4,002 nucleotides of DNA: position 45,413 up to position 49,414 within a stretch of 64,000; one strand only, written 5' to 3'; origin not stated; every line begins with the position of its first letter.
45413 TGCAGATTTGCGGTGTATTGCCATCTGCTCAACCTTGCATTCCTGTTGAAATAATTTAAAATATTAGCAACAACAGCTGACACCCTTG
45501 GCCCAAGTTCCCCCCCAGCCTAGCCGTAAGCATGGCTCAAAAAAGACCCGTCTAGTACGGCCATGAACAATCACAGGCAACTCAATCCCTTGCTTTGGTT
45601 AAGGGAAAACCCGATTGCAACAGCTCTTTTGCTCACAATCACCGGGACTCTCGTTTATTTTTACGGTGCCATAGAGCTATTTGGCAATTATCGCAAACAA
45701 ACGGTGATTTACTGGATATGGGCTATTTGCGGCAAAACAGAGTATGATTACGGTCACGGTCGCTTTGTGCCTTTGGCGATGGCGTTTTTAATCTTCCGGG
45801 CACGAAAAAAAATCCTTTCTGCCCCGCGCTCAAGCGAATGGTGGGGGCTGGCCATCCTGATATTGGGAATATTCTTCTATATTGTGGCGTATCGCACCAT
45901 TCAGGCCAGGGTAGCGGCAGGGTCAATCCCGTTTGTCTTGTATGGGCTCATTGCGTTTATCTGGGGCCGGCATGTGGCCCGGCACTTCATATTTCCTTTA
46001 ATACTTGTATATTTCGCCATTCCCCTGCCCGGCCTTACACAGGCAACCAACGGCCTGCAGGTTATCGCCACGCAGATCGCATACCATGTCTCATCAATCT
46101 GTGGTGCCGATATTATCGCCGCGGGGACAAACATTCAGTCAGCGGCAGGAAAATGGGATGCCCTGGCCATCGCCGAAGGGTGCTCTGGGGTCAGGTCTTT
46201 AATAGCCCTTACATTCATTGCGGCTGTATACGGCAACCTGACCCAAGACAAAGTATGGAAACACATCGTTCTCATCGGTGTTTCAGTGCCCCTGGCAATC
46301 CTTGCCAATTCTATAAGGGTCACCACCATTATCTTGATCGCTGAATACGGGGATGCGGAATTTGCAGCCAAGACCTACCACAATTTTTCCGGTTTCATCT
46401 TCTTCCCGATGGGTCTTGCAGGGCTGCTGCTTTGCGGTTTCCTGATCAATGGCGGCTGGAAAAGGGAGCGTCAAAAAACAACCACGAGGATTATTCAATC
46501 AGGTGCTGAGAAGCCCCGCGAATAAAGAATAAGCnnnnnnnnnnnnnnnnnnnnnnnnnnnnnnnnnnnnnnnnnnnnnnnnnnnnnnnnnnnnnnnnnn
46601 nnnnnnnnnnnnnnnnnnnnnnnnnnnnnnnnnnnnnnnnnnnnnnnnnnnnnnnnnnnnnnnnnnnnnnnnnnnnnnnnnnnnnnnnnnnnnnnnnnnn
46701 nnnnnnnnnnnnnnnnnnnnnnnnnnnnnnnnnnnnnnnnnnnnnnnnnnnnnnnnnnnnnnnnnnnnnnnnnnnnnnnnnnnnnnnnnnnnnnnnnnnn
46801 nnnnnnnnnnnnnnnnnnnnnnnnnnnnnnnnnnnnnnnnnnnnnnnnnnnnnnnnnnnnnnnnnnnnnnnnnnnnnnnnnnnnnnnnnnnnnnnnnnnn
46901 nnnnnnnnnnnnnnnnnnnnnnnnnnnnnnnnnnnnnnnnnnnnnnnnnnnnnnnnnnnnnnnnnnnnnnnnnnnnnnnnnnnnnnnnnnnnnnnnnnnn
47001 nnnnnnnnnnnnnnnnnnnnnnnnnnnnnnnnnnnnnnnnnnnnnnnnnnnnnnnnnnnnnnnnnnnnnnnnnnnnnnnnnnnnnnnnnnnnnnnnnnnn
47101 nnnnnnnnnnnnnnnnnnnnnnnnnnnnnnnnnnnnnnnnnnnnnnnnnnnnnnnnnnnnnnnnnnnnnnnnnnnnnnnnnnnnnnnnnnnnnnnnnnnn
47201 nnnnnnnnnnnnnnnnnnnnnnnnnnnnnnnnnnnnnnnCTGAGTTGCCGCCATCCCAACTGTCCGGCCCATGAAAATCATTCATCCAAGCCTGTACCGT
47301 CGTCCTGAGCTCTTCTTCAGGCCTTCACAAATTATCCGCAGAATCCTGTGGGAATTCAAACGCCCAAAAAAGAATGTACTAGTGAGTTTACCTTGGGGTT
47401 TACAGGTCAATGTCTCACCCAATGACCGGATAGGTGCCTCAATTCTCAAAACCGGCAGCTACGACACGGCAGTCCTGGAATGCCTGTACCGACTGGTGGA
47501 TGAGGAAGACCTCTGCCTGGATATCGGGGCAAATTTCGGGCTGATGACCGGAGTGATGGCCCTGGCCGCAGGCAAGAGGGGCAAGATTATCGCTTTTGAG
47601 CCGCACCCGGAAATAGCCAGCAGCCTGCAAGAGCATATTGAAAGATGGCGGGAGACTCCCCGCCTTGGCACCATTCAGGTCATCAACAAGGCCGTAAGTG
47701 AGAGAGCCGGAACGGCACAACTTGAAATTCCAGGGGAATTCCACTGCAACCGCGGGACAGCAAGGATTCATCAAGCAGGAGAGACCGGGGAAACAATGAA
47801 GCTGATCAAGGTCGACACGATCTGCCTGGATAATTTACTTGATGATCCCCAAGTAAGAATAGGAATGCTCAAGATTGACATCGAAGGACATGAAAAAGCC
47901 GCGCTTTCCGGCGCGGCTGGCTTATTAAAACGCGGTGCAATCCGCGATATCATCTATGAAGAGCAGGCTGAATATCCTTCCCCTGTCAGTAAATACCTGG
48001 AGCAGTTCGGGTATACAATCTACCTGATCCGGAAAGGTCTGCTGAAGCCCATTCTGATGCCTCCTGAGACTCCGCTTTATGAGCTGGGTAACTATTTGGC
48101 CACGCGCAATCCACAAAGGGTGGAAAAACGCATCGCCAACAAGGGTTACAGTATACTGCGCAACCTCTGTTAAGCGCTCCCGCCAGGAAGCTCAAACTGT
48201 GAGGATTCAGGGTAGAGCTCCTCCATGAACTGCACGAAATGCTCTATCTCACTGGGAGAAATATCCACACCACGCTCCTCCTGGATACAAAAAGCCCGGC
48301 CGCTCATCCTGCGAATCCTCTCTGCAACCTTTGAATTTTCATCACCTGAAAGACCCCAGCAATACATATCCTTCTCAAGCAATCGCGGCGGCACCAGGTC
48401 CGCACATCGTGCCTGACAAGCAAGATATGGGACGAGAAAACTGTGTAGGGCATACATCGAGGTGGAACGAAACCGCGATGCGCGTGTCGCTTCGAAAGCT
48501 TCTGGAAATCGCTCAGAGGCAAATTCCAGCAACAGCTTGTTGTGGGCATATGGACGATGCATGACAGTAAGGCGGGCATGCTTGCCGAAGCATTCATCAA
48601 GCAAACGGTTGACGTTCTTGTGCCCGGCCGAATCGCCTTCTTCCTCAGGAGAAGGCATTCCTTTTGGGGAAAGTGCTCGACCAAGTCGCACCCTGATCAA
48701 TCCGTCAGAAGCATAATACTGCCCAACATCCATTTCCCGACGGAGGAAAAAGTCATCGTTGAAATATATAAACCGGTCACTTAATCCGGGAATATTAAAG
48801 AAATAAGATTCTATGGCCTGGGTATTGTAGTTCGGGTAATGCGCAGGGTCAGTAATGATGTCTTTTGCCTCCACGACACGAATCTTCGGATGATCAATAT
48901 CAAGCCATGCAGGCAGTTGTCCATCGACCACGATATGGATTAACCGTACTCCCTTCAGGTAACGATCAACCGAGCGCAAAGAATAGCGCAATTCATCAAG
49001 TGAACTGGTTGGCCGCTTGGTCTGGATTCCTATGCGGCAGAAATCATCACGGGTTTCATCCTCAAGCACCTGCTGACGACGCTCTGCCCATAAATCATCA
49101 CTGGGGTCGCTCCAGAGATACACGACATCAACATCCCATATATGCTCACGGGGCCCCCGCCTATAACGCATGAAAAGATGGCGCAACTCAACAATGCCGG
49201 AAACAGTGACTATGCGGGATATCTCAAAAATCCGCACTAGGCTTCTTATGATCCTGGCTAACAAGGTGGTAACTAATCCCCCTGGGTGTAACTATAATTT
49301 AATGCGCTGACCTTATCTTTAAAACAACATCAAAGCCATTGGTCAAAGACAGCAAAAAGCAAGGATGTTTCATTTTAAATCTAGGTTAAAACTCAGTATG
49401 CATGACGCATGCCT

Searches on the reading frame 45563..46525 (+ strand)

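Call 6: search_protein_families(library=pfam, proteins=[window:45563-46525:+], max_evalue=0.001)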
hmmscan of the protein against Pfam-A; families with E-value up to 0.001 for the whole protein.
window:45563-46525:+ (320 aa): 1 family
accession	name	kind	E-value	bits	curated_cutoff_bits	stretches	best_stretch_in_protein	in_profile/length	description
PF09721.15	Exosortase_EpsH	-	2.9e-48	164.9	25.7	1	50-292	16-251/254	Transmembrane exosortase (Exosortase_EpsH)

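Call 35: search_protein_families(library=ncbifam, proteins=[window:45563-46525:+], max_evalue=0.00001)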
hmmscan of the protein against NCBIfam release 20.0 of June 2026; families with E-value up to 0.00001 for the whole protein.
window:45563-46525:+ (320 aa): 16 families
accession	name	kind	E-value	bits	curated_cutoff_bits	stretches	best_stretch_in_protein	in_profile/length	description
TIGR03109.2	exosort_XrtA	exception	2.7e-45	154.8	208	1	59-292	27-256/261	exosortase A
TIGR02602.1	8TM_EpsH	subfamily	1e-38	133.2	105.55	1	62-286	9-231/241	exosortase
TIGR04152.1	exosort_VPLPA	exception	1.4e-37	129.9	400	1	61-295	8-242/486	VPLPA-CTERM-specific exosortase XrtD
NF038142.1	exosort_XrtW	exception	2.7e-32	111.8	425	1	51-304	22-274/494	exosortase W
NF035943.2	exosort_XrtV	exception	1e-29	103.6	313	1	64-291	34-262/270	exosortase V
TIGR03113.1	exosort_XrtB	exception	2.2e-21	76.7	275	1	61-286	27-255/268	exosortase B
TIGR04178.1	exo_archaeo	signature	7.5e-19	67.8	23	1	202-291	2-90/97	exosortase/archaeosortase family protein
TIGR04151.1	exosort_VPDSG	exception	1.7e-15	57.3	300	1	117-295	122-299/306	VPDSG-CTERM-specific exosortase XrtC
TIGR03762.1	archaeo_artC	exception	4.6e-10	39.8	100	1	182-286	161-265/274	archaeosortase C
TIGR04156.1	cyanoexo_CrtB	exception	6.6e-09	35.7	300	1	60-284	35-255/280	cyanoexosortase B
NF033770.1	exosort_XrtT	exception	9.2e-09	34.4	250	1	147-291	116-263/472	exosortase T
TIGR04199.1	exosort_xrtJ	exception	1.2e-08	34.4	200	1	43-259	13-235/522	exosortase J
NF033464.1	cyanoexo_CrtC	exception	8.8e-07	28.8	225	1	80-265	53-245/278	cyanoexosortase C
TIGR04162.1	exo_VPEID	exception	9.7e-07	28.1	150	1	146-283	145-290/516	exosortase E/protease, VPEID-CTERM system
NF012138.0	exosort_XrtR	exception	1.9e-06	28.1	150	1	193-295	54-155/160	exosortase R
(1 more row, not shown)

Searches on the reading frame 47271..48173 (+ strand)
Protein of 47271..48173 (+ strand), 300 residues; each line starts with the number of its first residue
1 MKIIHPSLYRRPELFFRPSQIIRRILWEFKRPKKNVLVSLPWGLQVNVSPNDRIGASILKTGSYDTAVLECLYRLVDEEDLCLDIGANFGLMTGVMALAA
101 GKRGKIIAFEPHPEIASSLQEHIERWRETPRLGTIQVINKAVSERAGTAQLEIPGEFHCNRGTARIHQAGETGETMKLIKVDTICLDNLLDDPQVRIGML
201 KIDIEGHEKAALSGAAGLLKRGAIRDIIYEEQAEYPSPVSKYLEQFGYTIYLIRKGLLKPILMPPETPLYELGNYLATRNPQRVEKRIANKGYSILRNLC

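Call 6: search_protein_families(library=pfam, proteins=[window:47271-48173:+], max_evalue=0.001)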
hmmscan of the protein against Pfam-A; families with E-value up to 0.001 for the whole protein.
window:47271-48173:+ (300 aa): 2 families
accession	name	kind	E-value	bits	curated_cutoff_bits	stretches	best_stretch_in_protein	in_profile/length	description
PF05050.19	Methyltransf_21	-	3.7e-16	60.2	22.7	1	84-248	1-171/173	Methyltransferase FkbM domain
PF05575.17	V_cholerae_RfbT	-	0.00066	19.5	27.9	1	72-210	73-205/286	Vibrio cholerae RfbT protein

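Call 35: search_protein_families(library=ncbifam, proteins=[window:47271-48173:+], max_evalue=0.00001)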
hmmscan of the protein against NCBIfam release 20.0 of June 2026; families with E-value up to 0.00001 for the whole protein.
window:47271-48173:+ (300 aa): 1 family
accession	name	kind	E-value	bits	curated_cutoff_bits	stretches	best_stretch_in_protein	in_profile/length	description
TIGR01444.1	fkbM_fam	subfamily_domain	2.5e-25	89.6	37.7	1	82-221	2-133/143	FkbM family methyltransferase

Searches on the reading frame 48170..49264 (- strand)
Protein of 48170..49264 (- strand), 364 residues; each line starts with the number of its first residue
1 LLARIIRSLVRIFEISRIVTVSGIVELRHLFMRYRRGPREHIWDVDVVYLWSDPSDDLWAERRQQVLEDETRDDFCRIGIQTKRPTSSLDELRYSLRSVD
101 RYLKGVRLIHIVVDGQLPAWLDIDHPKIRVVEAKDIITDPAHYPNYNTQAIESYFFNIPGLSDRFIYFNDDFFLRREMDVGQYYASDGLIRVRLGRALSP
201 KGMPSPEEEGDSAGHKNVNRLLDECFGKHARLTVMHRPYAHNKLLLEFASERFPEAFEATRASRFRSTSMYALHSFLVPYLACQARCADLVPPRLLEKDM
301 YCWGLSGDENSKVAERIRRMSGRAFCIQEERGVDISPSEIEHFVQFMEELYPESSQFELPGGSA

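Call 6: search_protein_families(library=pfam, proteins=[window:48170-49264:-], max_evalue=0.001)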
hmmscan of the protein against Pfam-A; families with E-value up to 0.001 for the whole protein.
window:48170-49264:- (364 aa): 2 families
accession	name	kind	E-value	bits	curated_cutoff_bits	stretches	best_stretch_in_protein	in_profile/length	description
PF11380.13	Stealth_CR2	-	1.4e-33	115.8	39.4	1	88-190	4-106/108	Stealth protein CR2, conserved region 2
PF17102.10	Stealth_CR3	-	4.7e-08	33.3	24.2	1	235-271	1-37/49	Stealth protein CR3, conserved region 3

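Call 35: search_protein_families(library=ncbifam, proteins=[window:48170-49264:-], max_evalue=0.00001)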
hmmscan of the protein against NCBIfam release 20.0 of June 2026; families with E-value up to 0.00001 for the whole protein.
window:48170-49264:- (364 aa): 0 families
